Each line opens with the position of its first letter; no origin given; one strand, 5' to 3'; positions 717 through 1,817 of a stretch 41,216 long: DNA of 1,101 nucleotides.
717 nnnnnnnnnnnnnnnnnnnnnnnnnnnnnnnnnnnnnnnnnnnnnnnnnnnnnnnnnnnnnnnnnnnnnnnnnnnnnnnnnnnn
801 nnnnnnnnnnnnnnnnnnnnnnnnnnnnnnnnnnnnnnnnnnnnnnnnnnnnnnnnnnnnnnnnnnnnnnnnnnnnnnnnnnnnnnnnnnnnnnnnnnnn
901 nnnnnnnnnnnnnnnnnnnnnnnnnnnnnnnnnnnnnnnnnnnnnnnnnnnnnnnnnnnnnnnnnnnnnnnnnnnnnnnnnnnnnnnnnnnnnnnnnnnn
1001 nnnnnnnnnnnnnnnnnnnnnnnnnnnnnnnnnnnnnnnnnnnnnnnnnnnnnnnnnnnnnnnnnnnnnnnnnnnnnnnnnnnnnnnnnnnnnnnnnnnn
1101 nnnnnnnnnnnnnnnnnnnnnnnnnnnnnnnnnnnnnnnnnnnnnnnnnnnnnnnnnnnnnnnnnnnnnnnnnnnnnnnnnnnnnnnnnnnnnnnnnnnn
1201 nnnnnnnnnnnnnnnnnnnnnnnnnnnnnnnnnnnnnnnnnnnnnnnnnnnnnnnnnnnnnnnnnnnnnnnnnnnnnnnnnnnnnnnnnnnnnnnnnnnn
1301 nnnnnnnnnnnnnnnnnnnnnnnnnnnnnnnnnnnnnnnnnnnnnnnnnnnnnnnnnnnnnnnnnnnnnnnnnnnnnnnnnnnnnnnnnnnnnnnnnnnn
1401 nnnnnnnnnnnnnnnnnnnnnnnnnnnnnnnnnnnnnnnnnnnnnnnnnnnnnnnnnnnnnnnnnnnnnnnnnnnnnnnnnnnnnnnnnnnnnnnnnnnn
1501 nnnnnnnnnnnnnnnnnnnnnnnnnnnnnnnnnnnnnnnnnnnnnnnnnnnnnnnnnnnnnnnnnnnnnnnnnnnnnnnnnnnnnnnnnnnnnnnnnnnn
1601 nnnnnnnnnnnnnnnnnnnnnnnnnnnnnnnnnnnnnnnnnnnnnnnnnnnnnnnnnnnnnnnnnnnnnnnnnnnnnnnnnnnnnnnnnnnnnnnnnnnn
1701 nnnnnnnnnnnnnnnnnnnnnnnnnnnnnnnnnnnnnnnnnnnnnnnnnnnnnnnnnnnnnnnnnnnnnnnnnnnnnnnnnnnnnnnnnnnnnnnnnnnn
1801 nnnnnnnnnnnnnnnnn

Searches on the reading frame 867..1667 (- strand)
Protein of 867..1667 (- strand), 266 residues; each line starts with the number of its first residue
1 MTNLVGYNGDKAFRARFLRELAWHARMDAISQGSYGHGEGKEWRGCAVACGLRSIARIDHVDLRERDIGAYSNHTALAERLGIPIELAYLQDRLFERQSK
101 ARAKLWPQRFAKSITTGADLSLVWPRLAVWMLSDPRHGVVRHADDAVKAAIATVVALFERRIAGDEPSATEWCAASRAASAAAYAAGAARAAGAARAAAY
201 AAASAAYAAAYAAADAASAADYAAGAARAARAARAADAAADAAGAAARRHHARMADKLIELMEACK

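Call 9: search_protein_families(library=pfam, proteins=[window:867-1667:-], max_evalue=1)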
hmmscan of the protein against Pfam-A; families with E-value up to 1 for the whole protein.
window:867-1667:- (266 aa): 0 families

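Call 10: search_protein_families(library=phrogs, proteins=[window:867-1667:-], max_evalue=1)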
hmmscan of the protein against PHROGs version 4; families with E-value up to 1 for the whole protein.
window:867-1667:- (266 aa): 1 family
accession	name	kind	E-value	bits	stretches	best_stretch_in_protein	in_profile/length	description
phrog_3416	-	unknown function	2.9e-10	41.4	1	129-245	101-213/248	-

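Call 13: search_dna_similar(query=window:867-1667:-, collection=phages, mode=protein, max_evalue=0.001)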
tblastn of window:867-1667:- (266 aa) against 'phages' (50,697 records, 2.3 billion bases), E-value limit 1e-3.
Records with a match: 13; places in all: 13; records where one place covers at least 80% of the query: 0.
Best place of each record, by identity: <60% 13.
By first word of the organism name: Xanthomonas 13.
By host as written in the record: Xanthomonas arboricola pv. pruni strain Xcp1 6; Xanthomonas euvesicatoria 3; Xanthomonas vesicatoria 2; Xanthomonas sp. 2.
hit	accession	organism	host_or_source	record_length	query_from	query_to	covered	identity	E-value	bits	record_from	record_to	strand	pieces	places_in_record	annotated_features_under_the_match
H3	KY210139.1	Xanthomonas phage KPhi1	Xanthomonas euvesicatoria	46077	5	159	58%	28.9%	5e-8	59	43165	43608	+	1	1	hypothetical protein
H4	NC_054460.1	Xanthomonas phage KPhi1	Xanthomonas euvesicatoria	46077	5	159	58%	28.9%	5e-8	59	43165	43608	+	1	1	hypothetical protein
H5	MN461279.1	Xanthomonas virus phiXaf18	Xanthomonas vesicatoria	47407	5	159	58%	28.9%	5e-8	59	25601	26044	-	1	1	hypothetical protein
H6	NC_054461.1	Xanthomonas virus phiXaf18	Xanthomonas vesicatoria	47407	5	159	58%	28.9%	5e-8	59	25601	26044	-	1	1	hypothetical protein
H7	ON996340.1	Xanthomonas phage BsXeu269p/3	Xanthomonas euvesicatoria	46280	5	159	58%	28.9%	8e-8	59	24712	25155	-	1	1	hypothetical protein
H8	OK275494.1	Xanthomonas phage MYK3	Xanthomonas sp.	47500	5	159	58%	28.9%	8e-8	59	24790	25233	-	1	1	hypothetical protein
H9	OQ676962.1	Xanthomonas phage NEB7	Xanthomonas sp.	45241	5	159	58%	27.7%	5e-7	56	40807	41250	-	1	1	hypothetical protein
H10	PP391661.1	Xanthomonas phage XapPhi3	Xanthomonas arboricola pv. pruni strain ...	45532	5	159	58%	27.7%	5e-7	56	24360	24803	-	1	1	hypothetical protein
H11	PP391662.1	Xanthomonas phage XapPhi4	Xanthomonas arboricola pv. pruni strain ...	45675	5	159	58%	27.7%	5e-7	56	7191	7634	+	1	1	none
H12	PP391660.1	Xanthomonas phage XapPhi2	Xanthomonas arboricola pv. pruni strain ...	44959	5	159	58%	27.7%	6e-7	56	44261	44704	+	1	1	none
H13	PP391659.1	Xanthomonas phage XapPhi1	Xanthomonas arboricola pv. pruni strain ...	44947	5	159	58%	27.7%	7e-7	56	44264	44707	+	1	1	none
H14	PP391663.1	Xanthomonas phage XapPhi5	Xanthomonas arboricola pv. pruni strain ...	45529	5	159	58%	27.7%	1e-6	55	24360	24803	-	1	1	hypothetical protein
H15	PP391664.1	Xanthomonas phage XapPhi6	Xanthomonas arboricola pv. pruni strain ...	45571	5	159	58%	27.7%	1e-6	55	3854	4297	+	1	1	none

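Call 15: get_annotated_region(hit=H3, flank=1500)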
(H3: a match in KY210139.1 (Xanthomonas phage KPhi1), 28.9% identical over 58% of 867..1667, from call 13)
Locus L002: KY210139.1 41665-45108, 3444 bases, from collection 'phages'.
description: Xanthomonas phage KPhi1, complete genome.
organism: Xanthomonas phage KPhi1 (NCBI taxid 1927017)
taxonomy: Viruses; Duplodnaviria; Heunggongvirae; Uroviricota; Caudoviricetes; Kantovirinae; Beograduvirus; Beograduvirus KPhi1
host: Xanthomonas euvesicatoria; source: pepper rhizosphere soil; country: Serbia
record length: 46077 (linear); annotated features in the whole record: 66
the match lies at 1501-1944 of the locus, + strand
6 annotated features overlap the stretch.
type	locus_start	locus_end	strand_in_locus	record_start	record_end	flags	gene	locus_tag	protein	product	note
CDS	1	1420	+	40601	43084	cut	-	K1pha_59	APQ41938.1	virulence-associated E family protein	-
CDS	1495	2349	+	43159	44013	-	-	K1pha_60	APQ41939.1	hypothetical protein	-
CDS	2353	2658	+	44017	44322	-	-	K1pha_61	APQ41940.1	hypothetical protein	-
CDS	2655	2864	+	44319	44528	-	-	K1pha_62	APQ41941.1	putative integron gene cassette protein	-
CDS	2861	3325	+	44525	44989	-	-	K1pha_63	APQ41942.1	hypothetical protein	-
CDS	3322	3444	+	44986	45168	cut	-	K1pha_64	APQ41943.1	hypothetical protein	-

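Call 47: search_protein_families(library=ncbifam, proteins=[window:867-1667:-, L002:1495-2349:+], max_evalue=1)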
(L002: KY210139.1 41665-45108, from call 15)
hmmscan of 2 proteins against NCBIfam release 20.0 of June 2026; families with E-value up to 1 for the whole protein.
window:867-1667:- (266 aa): 1 family
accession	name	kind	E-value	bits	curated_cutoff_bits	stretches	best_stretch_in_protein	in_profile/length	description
NF033761.1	gliding_GltJ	equivalog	0.86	8.6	450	1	173-250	408-508/671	adventurous gliding motility protein GltJ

L002:1495-2349:+ (284 aa): 2 families
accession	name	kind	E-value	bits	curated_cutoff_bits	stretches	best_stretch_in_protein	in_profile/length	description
NF010381.0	PRK13808.1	equivalog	0.03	13.7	426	1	136-264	181-312/335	adenylate kinase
NF008975.0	PRK12323.1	equivalog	0.83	8.3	875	0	117-260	355-499/709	DNA polymerase III subunit gamma/tau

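Call 48: search_protein_families(library=padloc, proteins=[window:867-1667:-, L002:1495-2349:+], max_evalue=1)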
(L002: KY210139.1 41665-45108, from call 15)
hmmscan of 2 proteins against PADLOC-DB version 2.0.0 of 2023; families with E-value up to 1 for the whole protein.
window:867-1667:- (266 aa): 0 families

L002:1495-2349:+ (284 aa): 0 families
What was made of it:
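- On Any Pfam / NCBIfam / PADLOC family: PADLOC returns none (call 48).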

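Call 75: get_annotated_region(hit=H5, flank=1000)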
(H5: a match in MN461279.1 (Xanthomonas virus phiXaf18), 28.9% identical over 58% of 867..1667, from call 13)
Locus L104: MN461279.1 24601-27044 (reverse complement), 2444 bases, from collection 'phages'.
description: Xanthomonas virus phiXaf18, complete genome.
organism: Xanthomonas virus phiXaf18 (NCBI taxid 2653651)
taxonomy: Viruses; Duplodnaviria; Heunggongvirae; Uroviricota; Caudoviricetes; Kantovirinae; Beograduvirus; Beograduvirus Xaf18
host: Xanthomonas vesicatoria; source: soil; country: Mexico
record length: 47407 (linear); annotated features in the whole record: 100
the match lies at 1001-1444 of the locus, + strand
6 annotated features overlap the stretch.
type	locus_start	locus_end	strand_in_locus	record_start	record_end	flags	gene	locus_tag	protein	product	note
CDS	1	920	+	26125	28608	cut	-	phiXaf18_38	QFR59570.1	virulence-associated E family protein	similar to virulence-associated E family protein [Xanthomonas phage KPhi1] RefSeq: APQ41938.1, contains ...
regulatory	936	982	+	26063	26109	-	-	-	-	promoter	-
CDS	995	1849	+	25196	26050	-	-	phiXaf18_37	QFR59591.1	hypothetical protein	similar to hypothetical protein K1pha_60 of Xanthomonas phage KPhi1 RefSeq: APQ41939.1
CDS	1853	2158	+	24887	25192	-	-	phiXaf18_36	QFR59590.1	hypothetical protein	similar to hypothetical protein K1pha_61 of Xanthomonas phage KPhi1 RefSeq: APQ41940.1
regulatory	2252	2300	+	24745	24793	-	-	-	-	promoter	-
CDS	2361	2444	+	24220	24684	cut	-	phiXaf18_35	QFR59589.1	hypothetical protein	similar to hypothetical protein K1pha_63 of Xanthomonas phage KPhi1 RefSeq: APQ41942.1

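Call 76: get_annotated_region(hit=H7, flank=1000)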
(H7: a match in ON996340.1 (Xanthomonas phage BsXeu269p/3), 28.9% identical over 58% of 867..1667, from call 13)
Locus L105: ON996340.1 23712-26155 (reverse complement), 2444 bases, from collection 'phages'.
description: Xanthomonas phage BsXeu269p/3, complete genome.
organism: Xanthomonas phage BsXeu269p/3 (NCBI taxid 2968436)
taxonomy: Viruses; Duplodnaviria; Heunggongvirae; Uroviricota; Caudoviricetes; Kantovirinae; Beograduvirus
host: Xanthomonas euvesicatoria; source: tomato rhizosphere soil; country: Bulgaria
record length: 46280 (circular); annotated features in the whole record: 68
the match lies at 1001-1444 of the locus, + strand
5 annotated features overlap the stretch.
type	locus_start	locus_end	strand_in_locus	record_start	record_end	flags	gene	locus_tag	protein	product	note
CDS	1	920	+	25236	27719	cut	-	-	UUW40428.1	virulence-associated E family protein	-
CDS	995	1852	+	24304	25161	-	-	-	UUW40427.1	hypothetical protein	-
CDS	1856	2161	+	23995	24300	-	-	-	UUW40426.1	hypothetical protein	-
CDS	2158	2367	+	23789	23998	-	-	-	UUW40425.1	putative integron gene cassette protein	-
CDS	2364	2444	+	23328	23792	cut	-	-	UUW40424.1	hypothetical protein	-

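Call 77: get_annotated_region(hit=H8, flank=1000)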
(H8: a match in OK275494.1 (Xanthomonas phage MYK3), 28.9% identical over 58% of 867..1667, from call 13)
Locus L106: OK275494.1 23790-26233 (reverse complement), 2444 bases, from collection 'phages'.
description: Xanthomonas phage MYK3, complete genome.
organism: Xanthomonas phage MYK3 (NCBI taxid 2886034)
taxonomy: Viruses; Duplodnaviria; Heunggongvirae; Uroviricota; Caudoviricetes; Kantovirinae; Beograduvirus
host: Xanthomonas sp.; source: myakka city; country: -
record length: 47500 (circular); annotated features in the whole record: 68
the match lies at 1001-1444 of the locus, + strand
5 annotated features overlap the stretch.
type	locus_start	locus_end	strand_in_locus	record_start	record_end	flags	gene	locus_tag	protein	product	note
CDS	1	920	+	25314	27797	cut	-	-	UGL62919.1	hypothetical protein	-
CDS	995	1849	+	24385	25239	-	-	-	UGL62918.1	hypothetical protein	-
CDS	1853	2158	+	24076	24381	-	-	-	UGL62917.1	hypothetical protein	-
CDS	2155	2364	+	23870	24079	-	-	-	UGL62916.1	hypothetical protein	-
CDS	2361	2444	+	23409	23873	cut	-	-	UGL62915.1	hypothetical protein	-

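Call 78: get_annotated_region(hit=H9, flank=1000)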
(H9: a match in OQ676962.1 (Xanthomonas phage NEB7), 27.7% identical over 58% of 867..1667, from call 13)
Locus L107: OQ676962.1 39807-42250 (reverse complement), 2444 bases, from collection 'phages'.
description: Xanthomonas phage NEB7, complete genome.
organism: Xanthomonas phage NEB7 (NCBI taxid 3038311)
taxonomy: Viruses; Duplodnaviria; Heunggongvirae; Uroviricota; Caudoviricetes; Kantovirinae
host: Xanthomonas sp.; source: soil; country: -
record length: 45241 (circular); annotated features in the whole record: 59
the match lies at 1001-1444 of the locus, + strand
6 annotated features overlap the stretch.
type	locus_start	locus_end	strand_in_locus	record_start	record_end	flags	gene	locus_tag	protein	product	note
CDS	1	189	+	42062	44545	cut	-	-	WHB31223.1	DNA primase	-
CDS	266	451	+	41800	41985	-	-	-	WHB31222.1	hypothetical protein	-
CDS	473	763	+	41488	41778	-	-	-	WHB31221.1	hypothetical protein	-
CDS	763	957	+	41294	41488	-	-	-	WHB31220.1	hypothetical protein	-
CDS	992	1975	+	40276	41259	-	-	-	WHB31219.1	hypothetical protein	-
CDS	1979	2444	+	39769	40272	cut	-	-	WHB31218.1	hypothetical protein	-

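Call 79: get_annotated_region(hit=H10, flank=1000)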
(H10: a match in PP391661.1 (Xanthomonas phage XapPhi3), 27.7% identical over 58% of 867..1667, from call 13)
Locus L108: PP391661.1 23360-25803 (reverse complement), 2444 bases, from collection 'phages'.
description: Xanthomonas phage XapPhi3, complete genome.
organism: Xanthomonas phage XapPhi3 (NCBI taxid 3125921)
taxonomy: Viruses; Duplodnaviria; Heunggongvirae; Uroviricota; Caudoviricetes
host: Xanthomonas arboricola pv. pruni strain Xcp1; source: Prunus persica leaf tissue; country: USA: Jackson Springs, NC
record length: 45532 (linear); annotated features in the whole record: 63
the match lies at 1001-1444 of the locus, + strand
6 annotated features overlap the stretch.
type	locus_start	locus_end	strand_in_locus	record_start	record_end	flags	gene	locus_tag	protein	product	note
CDS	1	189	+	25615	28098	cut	-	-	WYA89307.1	hypothetical protein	-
CDS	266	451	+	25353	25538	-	-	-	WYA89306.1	hypothetical protein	-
CDS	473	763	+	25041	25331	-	-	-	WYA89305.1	hypothetical protein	-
CDS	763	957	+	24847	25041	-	-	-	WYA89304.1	hypothetical protein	-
CDS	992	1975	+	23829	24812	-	-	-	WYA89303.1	hypothetical protein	-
CDS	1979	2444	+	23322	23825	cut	-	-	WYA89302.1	hypothetical protein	-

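Call 80: get_annotated_region(hit=H11, flank=1000)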
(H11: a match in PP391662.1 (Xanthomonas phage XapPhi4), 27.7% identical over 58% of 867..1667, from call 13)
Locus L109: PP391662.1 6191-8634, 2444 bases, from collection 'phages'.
description: Xanthomonas phage XapPhi4, complete genome.
organism: Xanthomonas phage XapPhi4 (NCBI taxid 3125922)
taxonomy: Viruses; Duplodnaviria; Heunggongvirae; Uroviricota; Caudoviricetes
host: Xanthomonas arboricola pv. pruni strain Xcp1; source: Prunus persica leaf tissue; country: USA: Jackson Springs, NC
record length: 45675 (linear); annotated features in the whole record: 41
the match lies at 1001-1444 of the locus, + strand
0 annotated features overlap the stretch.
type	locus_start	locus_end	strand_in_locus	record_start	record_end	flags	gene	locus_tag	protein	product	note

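Call 81: get_annotated_region(hit=H12, flank=1000)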
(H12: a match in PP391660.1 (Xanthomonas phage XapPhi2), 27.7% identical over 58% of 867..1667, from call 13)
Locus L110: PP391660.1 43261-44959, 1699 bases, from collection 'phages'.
description: Xanthomonas phage XapPhi2, complete genome.
organism: Xanthomonas phage XapPhi2 (NCBI taxid 3125920)
taxonomy: Viruses; Duplodnaviria; Heunggongvirae; Uroviricota; Caudoviricetes
host: Xanthomonas arboricola pv. pruni strain Xcp1; source: Prunus persica leaf tissue; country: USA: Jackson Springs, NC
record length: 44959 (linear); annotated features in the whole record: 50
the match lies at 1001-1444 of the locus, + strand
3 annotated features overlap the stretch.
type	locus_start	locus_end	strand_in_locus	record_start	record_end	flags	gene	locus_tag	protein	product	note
CDS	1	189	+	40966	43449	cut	-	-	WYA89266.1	hypothetical protein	-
CDS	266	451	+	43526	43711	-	-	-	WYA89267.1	hypothetical protein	-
CDS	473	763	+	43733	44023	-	-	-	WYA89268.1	hypothetical protein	-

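Call 82: get_annotated_region(hit=H14, flank=1000)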
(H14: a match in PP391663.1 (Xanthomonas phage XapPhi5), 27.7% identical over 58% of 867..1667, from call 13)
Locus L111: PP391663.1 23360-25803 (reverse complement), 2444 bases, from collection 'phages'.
description: Xanthomonas phage XapPhi5, complete genome.
organism: Xanthomonas phage XapPhi5 (NCBI taxid 3125923)
taxonomy: Viruses; Duplodnaviria; Heunggongvirae; Uroviricota; Caudoviricetes
host: Xanthomonas arboricola pv. pruni strain Xcp1; source: Prunus persica leaf tissue; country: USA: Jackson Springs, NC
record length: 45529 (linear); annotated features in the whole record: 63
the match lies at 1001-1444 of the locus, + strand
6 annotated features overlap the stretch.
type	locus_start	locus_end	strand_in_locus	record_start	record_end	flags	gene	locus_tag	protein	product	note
CDS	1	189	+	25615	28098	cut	-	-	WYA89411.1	hypothetical protein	-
CDS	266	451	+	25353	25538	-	-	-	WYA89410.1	hypothetical protein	-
CDS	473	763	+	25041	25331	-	-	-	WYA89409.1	hypothetical protein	-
CDS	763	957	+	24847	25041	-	-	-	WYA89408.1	hypothetical protein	-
CDS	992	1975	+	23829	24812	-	-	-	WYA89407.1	hypothetical protein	-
CDS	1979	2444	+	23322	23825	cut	-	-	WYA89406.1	hypothetical protein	-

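Call 83: get_annotated_region(hit=H15, flank=1000)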
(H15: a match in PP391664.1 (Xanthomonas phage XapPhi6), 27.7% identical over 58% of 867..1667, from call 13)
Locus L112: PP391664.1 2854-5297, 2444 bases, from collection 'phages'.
description: Xanthomonas phage XapPhi6, complete genome.
organism: Xanthomonas phage XapPhi6 (NCBI taxid 3125924)
taxonomy: Viruses; Duplodnaviria; Heunggongvirae; Uroviricota; Caudoviricetes
host: Xanthomonas arboricola pv. pruni strain Xcp1; source: Prunus persica leaf tissue; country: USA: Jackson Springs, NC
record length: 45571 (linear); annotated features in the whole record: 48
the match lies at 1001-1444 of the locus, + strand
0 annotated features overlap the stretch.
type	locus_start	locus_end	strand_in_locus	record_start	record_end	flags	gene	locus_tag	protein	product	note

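Call 96: find_encoding_contigs(protein=window:867-1667:-, flank=3000, max_places=10)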
Protein window:867-1667:- (266 aa): no gene with exactly this product is on record in the collection.
